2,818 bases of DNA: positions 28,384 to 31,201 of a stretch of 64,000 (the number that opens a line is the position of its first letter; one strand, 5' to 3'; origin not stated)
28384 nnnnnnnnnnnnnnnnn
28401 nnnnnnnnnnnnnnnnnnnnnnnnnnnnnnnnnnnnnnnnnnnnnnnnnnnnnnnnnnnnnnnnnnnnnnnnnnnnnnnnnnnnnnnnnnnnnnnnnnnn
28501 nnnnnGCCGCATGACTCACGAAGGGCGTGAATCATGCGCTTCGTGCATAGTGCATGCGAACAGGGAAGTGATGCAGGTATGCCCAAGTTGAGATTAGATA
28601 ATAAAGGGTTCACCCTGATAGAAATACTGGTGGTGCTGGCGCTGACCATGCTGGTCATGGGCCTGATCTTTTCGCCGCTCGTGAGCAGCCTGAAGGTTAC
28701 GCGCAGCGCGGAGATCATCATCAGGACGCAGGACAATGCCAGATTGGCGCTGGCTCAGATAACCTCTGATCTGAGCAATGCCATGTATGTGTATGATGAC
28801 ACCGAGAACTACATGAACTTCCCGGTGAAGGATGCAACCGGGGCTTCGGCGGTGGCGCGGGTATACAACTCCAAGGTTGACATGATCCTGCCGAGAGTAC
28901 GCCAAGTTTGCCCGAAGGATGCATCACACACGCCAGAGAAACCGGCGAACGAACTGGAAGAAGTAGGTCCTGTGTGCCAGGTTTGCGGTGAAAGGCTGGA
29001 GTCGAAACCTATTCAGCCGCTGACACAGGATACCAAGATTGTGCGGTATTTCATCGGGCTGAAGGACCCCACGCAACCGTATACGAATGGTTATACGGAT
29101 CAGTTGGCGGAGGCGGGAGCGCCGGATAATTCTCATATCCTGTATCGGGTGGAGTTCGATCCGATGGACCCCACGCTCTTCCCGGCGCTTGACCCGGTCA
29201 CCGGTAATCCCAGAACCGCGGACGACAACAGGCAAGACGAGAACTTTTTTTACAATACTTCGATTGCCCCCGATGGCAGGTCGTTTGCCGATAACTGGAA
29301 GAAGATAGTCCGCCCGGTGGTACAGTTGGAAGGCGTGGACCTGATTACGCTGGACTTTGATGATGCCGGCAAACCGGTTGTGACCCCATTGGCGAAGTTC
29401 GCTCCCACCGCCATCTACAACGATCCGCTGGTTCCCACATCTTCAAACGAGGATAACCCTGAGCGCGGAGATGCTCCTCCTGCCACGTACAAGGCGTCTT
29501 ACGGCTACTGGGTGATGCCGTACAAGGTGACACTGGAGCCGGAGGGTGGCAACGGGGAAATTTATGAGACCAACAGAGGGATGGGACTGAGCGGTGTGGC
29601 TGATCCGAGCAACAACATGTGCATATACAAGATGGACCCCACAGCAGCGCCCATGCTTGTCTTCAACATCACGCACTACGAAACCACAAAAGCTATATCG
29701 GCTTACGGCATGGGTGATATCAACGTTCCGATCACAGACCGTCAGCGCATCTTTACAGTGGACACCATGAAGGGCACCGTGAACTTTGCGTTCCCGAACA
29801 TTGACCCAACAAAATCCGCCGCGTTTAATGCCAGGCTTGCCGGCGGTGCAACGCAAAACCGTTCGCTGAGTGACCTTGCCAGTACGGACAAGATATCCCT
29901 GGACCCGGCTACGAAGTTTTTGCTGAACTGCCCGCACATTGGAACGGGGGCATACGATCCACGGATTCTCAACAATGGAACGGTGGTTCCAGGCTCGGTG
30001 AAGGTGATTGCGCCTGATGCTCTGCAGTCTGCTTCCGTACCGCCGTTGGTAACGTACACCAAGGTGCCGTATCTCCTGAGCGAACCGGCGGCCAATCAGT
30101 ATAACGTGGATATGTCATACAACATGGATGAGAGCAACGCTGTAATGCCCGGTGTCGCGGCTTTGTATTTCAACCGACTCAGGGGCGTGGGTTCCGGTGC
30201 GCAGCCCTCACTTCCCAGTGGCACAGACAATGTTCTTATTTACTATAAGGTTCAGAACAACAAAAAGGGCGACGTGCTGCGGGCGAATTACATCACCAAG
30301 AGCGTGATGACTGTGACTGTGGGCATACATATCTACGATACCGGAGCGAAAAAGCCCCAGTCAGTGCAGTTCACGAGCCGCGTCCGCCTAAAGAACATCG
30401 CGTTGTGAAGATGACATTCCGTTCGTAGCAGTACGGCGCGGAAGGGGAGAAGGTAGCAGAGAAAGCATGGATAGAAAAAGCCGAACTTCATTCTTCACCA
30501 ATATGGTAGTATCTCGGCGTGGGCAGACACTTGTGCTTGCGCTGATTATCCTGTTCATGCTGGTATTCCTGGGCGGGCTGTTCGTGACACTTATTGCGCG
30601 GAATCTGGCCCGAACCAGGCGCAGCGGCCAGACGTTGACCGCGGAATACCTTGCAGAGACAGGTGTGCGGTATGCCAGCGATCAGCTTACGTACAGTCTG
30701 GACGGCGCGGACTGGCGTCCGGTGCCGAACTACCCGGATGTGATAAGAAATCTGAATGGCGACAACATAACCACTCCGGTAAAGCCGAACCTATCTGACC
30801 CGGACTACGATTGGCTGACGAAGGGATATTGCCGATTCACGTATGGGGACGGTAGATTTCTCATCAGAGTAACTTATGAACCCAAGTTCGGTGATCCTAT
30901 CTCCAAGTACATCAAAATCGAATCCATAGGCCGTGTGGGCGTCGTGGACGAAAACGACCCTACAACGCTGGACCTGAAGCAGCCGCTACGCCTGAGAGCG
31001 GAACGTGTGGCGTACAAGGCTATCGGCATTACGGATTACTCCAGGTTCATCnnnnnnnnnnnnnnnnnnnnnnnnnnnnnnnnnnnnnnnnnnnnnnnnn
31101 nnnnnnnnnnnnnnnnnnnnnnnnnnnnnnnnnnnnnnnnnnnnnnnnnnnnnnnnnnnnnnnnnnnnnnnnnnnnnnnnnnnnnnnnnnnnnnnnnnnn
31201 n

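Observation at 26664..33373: Hypertrophied minor pilins: PilV-, PilW- and PilX-like proteins of about 610, 609 and 968 aa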

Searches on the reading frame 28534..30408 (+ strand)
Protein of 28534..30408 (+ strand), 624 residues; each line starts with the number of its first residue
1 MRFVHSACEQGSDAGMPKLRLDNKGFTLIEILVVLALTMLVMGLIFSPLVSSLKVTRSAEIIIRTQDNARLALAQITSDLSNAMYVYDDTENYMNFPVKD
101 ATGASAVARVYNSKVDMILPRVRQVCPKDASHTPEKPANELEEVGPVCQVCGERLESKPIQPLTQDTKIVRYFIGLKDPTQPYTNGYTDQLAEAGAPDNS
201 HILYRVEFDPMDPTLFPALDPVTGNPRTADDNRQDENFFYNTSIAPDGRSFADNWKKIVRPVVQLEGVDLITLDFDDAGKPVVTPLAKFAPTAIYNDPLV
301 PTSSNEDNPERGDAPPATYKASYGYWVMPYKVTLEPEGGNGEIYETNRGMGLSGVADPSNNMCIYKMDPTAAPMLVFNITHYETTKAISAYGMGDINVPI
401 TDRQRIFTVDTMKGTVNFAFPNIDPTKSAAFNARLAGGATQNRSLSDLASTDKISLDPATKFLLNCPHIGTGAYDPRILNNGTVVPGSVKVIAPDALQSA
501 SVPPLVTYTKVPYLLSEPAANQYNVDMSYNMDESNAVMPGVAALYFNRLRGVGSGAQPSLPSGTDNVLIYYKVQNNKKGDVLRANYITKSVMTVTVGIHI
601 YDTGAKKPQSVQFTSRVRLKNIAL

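Call 4: search_protein_families(library=pfam, proteins=[window:28534-30408:+], max_evalue=1)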
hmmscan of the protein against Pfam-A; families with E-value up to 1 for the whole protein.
window:28534-30408:+ (624 aa): 1 family
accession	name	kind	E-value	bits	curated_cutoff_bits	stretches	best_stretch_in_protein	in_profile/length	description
PF07963.17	N_methyl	-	1.2e-06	28.3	21.2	1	23-45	4-26/27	Prokaryotic N-terminal methylation motif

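Call 6: find_homologous_proteins(query=window:28534-30408:+)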
Query window:28534-30408:+ (624 aa): 76 proteins with E <= 0.001 among 8000 candidates.
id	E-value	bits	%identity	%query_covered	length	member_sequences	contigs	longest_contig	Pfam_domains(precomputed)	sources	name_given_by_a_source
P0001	0.0e+0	1379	100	98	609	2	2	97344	PF07963.18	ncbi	-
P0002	0.0e+0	1031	75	100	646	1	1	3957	PF07963.18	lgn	-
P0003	7.8e-203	694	54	97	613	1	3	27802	PF07963.18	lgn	-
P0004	4.0e-201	688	54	97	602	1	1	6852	PF07963.18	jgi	jgi:type II secretory pathway pseudopilin PulG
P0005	4.2e-199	681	54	97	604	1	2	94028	PF07963.18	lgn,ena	-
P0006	6.0e-193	661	53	97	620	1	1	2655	PF07963.18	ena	-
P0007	4.1e-192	658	54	97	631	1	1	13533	PF07963.18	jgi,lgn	jgi:prepilin-type N-terminal cleavage/methylation domain-containing protein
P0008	2.5e-191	656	53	97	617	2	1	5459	PF07963.18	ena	-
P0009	1.0e-188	647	51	97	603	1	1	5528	PF07963.18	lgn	-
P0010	7.2e-188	644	52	97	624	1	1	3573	PF07963.18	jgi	jgi:hypothetical protein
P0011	7.9e-188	644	51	97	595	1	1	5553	PF07963.18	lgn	-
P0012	2.7e-186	639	51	97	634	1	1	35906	PF07963.18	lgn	-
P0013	7.7e-182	624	51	97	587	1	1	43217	PF07963.18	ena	-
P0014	2.8e-181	622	50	97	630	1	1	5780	PF07963.18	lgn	-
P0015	3.0e-179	616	50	97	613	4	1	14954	PF07963.18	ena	-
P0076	5.7e-4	37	34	16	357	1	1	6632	PF11612.15,PF07963.18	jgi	-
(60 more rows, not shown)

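Call 15: search_solved_structures(query=A1, max_evalue=1)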
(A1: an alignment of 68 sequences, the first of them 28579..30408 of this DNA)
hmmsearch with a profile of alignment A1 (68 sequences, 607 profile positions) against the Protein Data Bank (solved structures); distinct sequences matched with E-value up to 1: 5.
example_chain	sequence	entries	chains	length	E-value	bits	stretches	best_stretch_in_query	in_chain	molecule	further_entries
7tgg_A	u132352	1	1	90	0.00015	23.9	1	4-31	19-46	Geopilin domain 1 protein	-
9egp_A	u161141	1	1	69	0.00034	22.7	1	6-31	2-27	Geopilin domain 1 protein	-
9laa_A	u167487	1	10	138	0.016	17.1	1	9-31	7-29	Type IV pilin protein PilA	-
9lab_B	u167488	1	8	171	0.73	11.7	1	10-30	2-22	MSHA major pilin subunit MshA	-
2m7g_A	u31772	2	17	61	0.84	11.5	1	15-31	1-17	Geopilin domain 1 protein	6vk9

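Call 32: search_protein_families(library=pfam, alignment_id=A1, max_evalue=0.05)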
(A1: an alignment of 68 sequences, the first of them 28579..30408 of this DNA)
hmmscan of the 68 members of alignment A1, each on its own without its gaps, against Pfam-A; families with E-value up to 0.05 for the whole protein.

A. member 1, window:28579-30408:+ (609 aa): 1 family
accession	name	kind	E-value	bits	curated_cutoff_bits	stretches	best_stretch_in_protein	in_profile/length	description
PF07963.17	N_methyl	-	1.2e-06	28.3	21.2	1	8-30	4-26/27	Prokaryotic N-terminal methylation motif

B. families by the number of members that match (of 68 scanned): 6 families
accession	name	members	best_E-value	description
PF07963.17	N_methyl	66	2.6e-09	Prokaryotic N-terminal methylation motif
PF24194.1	DUF7419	1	0.001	Family of unknown function (DUF7419)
PF21349.2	RUBY_RBDX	1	0.0059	Rubrerythrin, rubredoxin-like domain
PF00317.26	Ribonuc_red_lgN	1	0.014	Ribonucleotide reductase, all-alpha domain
PF03782.22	AMOP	1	0.037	AMOP domain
PF12951.13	PATR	1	0.038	Passenger-associated-transport-repeat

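Call 37: search_protein_families(library=ncbifam, proteins=[window:28579-30408:+], max_evalue=0.1)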
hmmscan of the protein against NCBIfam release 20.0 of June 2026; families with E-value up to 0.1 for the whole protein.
window:28579-30408:+ (609 aa): 12 families
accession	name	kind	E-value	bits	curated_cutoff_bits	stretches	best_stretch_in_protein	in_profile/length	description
NF038304.1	EPS_HpsC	equivalog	8.9e-09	35.3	200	1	7-75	19-87/318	hormogonium polysaccharide secretion pseudopilin HpsC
NF041002.1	pilin_ComGF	equivalog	5.7e-06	26.6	80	1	8-80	1-71/139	competence type IV pilus minor pilin ComGF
NF041013.1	T4P_ComGE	equivalog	0.00054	20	49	1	8-38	3-33/83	competence type IV pilus minor pilin ComGE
TIGR01708.2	typeII_sec_gspH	equivalog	0.00066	19.7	80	1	9-31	2-24/169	type II secretion system minor pseudopilin GspH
TIGR02532.1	IV_pilin_GFxxxE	domain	0.00088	19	16.3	1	9-22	2-15/24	prepilin-type N-terminal cleavage/methylation domain-containing protein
NF040982.1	ComGD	equivalog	0.0014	19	70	1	8-38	1-30/139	competence type IV pilus minor pilin ComGD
TIGR02599.1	TIGR02599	subfamily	0.0015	17.8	256.5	1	10-69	1-60/361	Verru_Chthon cassette protein C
TIGR01710.1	typeII_sec_gspG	equivalog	0.0037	17.3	88.85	1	9-40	1-32/134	type II secretion system major pseudopilin GspG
NF006453.0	PRK08808.1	equivalog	0.016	14.3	295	1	8-69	6-67/211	type II secretion system protein J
TIGR02596.1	TIGR02596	subfamily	0.036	14.1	70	1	11-55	1-48/196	Verru_Chthon cassette protein D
NF040999.1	pilin_ComGC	equivalog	0.057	13.6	75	0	9-36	2-28/84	competence type IV pilus major pilin ComGC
NF047828.1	T3SSXpsI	equivalog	0.083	12.9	150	0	9-60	2-53/132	type II secretion system protein XpsI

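Call 47: predict_structure(alignment_id=A1)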
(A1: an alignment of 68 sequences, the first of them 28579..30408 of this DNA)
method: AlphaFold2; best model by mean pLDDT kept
length: 609 residues; sequences in the alignment: 68
mean_pLDDT: 89.3   pTM: 0.80
mean pLDDT of the five models: 89.3, 88.1, 88.1, 87.1, 86.2
residues with pLDDT >= 90: 428; 70-90: 137; 50-70: 35; < 50: 9
segments of 3 or more residues with pLDDT < 50: 1-3, 5-9
pLDDT, mean of each block of 10 residues (from residue 1): 45 82 92 88 88 93 93 92 94 96 91 87 58 88 87 95 93 66 93 96 94 95 96 97 90 91 95 95 90 77 95 95 90 94 96 94 97 94 93 96 96 87 73 92 92 91 94 94 85 91 92 94 95 67 81 95 95 95 85 89 79
secondary structure, 60 per line:
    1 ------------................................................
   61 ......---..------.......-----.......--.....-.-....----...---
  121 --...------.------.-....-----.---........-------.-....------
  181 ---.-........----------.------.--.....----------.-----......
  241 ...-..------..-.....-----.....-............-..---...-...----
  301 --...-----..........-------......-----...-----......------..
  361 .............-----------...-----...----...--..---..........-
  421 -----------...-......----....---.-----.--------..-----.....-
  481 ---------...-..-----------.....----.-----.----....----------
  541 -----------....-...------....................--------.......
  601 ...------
elements in order: H13-66 E78-84 E90-96 E99-103 E107-110 E141-144 E154-161 H171-174 E186-193 H214-218 H236-243 E256-260 E266-270 E272-283 E303-305 E311-320 E328-333 E347-352 E359-363 H364-373 E393-395 E400-402 H410-419 E432-434 H436-441 E446-449 E475-479 E490-492 E507-511 E527-530 E552-555 E557-559 E566-585 E594-603

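Call 50: fold_search(model_id=the predicted structure, library=pdb)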
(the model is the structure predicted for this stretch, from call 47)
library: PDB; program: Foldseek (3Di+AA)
matches with E <= 10: 516; with E <= 0.001: 0
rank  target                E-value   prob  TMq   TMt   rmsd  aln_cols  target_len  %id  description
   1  5fx8_U                3.5e-03  0.11  0.08  0.13  31.5       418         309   12  Complete structure of manganese lipoxygenase of Gaeumannomyces graminis and partial structure of zonadhesin of Komagat (released 2016-06-22)
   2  5i5k_B                3.5e-03  0.06  0.07  0.04  30.1       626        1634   10  Structure of complement C5 in complex with eculizumab (released 2016-03-16)
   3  7k1r_B                1.5e-02  0.04  0.07  0.08  30.2       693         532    7  X-ray Structure of an Enterobacter GH43 Beta-Xylosidase: EcXyl43 F507A mutant (released 2021-11-10)
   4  3gea_A                3.3e-02  0.04  0.06  0.10  26.6       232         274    9  Donor strand complemented FaeG monomer of F4 variant ad (released 2009-10-20)
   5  7k1r_C                3.9e-02  0.03  0.07  0.08  30.5       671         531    7  X-ray Structure of an Enterobacter GH43 Beta-Xylosidase: EcXyl43 F507A mutant (released 2021-11-10)
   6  7wrk                  5.8e-02  0.08  0.06  0.16  29.2       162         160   14  Structure of hypothetical protein TTHA1873 from Thermus thermophilus (released 2022-03-09)
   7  7k1r_D                6.5e-02  0.02  0.07  0.08  30.2       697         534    7  X-ray Structure of an Enterobacter GH43 Beta-Xylosidase: EcXyl43 F507A mutant (released 2021-11-10)
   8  4zbh                  6.8e-02  0.38  0.07  0.28  27.1       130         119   14  THE CRYSTAL STRUCTURE OF THE SOLUBLE DOMAIN OF SULFOLOBUS ACIDOCALDARIUS FLAF (released 2015-04-29)
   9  4b9j                  8.5e-02  0.08  0.04  0.18  29.6       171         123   10  Structure of self-complemented CssA subunit of enterotoxigenic Escherichia coli colonization factor CS6 (released 2012-11-07)
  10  4wen_A                9.0e-02  0.03  0.04  0.08  26.4       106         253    9  Co-complex structure of the F4 fimbrial adhesin FaeG variant ac with llama single domain antibody V2 (released 2015-02-04)
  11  5lki_A                1.0e-01  0.03  0.06  0.04  30.7       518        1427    8  Cryo-EM structure of the Tc toxin TcdA1 in its pore state (released 2016-08-31)
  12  4leb_A                1.1e-01  0.04  0.08  0.13  28.7       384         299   12  Structure of the Als3 adhesin from Candida albicans, residues 1-299 (mature sequence) in complex with hepta-threonine (released 2014-05-14)
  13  7wwn                  1.1e-01  0.08  0.05  0.14  27.3       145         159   12  Structure of hypothetical protein TTHA1873 from Thermus thermophilus with Potassium mercuric iodide (released 2022-04-06)
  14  7wwo_A                1.3e-01  0.12  0.07  0.19  27.6       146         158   14  Dimer form of hypothetical protein TTHA1873 from Thermus thermophilus (released 2022-03-09)
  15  7k1r_A                1.3e-01  0.02  0.07  0.08  30.2       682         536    7  X-ray Structure of an Enterobacter GH43 Beta-Xylosidase: EcXyl43 F507A mutant (released 2021-11-10)
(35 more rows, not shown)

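Call 66: search_protein_families(library=ncbifam, alignment_id=A1, max_evalue=0.01)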
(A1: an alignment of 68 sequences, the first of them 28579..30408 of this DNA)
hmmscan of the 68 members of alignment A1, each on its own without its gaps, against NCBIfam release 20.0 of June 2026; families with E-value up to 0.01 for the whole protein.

A. member 1, window:28579-30408:+ (609 aa): 8 families
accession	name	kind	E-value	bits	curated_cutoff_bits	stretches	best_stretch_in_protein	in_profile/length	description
NF038304.1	EPS_HpsC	equivalog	8.9e-09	35.3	200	1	7-75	19-87/318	hormogonium polysaccharide secretion pseudopilin HpsC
NF041002.1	pilin_ComGF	equivalog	5.7e-06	26.6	80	1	8-80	1-71/139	competence type IV pilus minor pilin ComGF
NF041013.1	T4P_ComGE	equivalog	0.00054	20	49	1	8-38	3-33/83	competence type IV pilus minor pilin ComGE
TIGR01708.2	typeII_sec_gspH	equivalog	0.00066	19.7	80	1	9-31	2-24/169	type II secretion system minor pseudopilin GspH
TIGR02532.1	IV_pilin_GFxxxE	domain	0.00088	19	16.3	1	9-22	2-15/24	prepilin-type N-terminal cleavage/methylation domain-containing protein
NF040982.1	ComGD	equivalog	0.0014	19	70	1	8-38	1-30/139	competence type IV pilus minor pilin ComGD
TIGR02599.1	TIGR02599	subfamily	0.0015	17.8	256.5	1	10-69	1-60/361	Verru_Chthon cassette protein C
TIGR01710.1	typeII_sec_gspG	equivalog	0.0037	17.3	88.85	1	9-40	1-32/134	type II secretion system major pseudopilin GspG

B. families by the number of members that match (of 68 scanned): 21 families
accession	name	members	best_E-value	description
NF038304.1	EPS_HpsC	65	2.1e-12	hormogonium polysaccharide secretion pseudopilin HpsC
TIGR02532.1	IV_pilin_GFxxxE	60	3.6e-07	prepilin-type N-terminal cleavage/methylation domain-containing protein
TIGR01708.2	typeII_sec_gspH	54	1.8e-06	type II secretion system minor pseudopilin GspH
TIGR02599.1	TIGR02599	53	3.8e-07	Verru_Chthon cassette protein C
NF041013.1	T4P_ComGE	52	8.8e-07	competence type IV pilus minor pilin ComGE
NF041002.1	pilin_ComGF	48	4.9e-06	competence type IV pilus minor pilin ComGF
NF040982.1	ComGD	42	9.2e-05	competence type IV pilus minor pilin ComGD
TIGR01710.1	typeII_sec_gspG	32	7.3e-05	type II secretion system major pseudopilin GspG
NF040999.1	pilin_ComGC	28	0.00022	competence type IV pilus major pilin ComGC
TIGR02596.1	TIGR02596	25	2.3e-05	Verru_Chthon cassette protein D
NF047828.1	T3SSXpsI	19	0.00019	type II secretion system protein XpsI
NF006453.0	PRK08808.1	14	0.00019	type II secretion system protein J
NF007800.0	PRK10506.1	10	0.0011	prepilin peptidase-dependent protein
NF007848.0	PRK10557.1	7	0.00046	prepilin peptidase-dependent protein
NF007862.0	PRK10574.1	5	2e-05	prepilin peptidase-dependent pilin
TIGR01711.1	gspJ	2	0.0012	type II secretion system minor pseudopilin GspJ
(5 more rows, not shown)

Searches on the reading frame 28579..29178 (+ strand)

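Call 62: search_protein_families(library=pfam, proteins=[window:28579-29178:+], max_evalue=10)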
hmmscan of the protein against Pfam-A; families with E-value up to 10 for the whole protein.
window:28579-29178:+ (200 aa): 2 families
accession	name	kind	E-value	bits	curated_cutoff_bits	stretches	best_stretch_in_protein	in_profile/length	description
PF07963.17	N_methyl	-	3.1e-07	30.1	21.2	1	8-30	4-26/27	Prokaryotic N-terminal methylation motif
PF23783.1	Zn_ribbon_TiaS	-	0.26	11.5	27.3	1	131-143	2-14/41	TiaS C-terminal zinc ribbon domain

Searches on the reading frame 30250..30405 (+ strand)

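Call 62: search_protein_families(library=pfam, proteins=[window:30250-30405:+], max_evalue=10)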
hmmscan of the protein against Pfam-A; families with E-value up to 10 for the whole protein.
window:30250-30405:+ (52 aa): 1 family
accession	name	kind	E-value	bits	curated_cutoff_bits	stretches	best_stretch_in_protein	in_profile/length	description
PF24518.1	Ig_CD22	-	0.1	13.4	27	1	20-47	35-62/121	B-cell receptor CD22-like, first Ig-like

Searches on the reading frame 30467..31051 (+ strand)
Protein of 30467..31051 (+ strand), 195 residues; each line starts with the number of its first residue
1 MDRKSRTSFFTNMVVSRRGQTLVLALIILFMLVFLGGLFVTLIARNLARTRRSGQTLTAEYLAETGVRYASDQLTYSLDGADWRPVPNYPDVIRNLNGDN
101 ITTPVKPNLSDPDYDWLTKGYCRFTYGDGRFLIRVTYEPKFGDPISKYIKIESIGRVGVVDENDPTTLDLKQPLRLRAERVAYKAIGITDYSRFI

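Call 62: search_protein_families(library=pfam, proteins=[window:30467-31051:+], max_evalue=10)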
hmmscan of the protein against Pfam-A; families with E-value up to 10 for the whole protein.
window:30467-31051:+ (195 aa): 2 families
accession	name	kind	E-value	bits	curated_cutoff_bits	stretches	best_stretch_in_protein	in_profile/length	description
PF16951.10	MaAIMP_sms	-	0.041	14.1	26.2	1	24-61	6-43/60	Putative methionine and alanine importer, small subunit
PF13400.11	Tad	-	0.85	10.4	22.3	1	19-51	1-32/47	Putative Flp pilus-assembly TadE/G-like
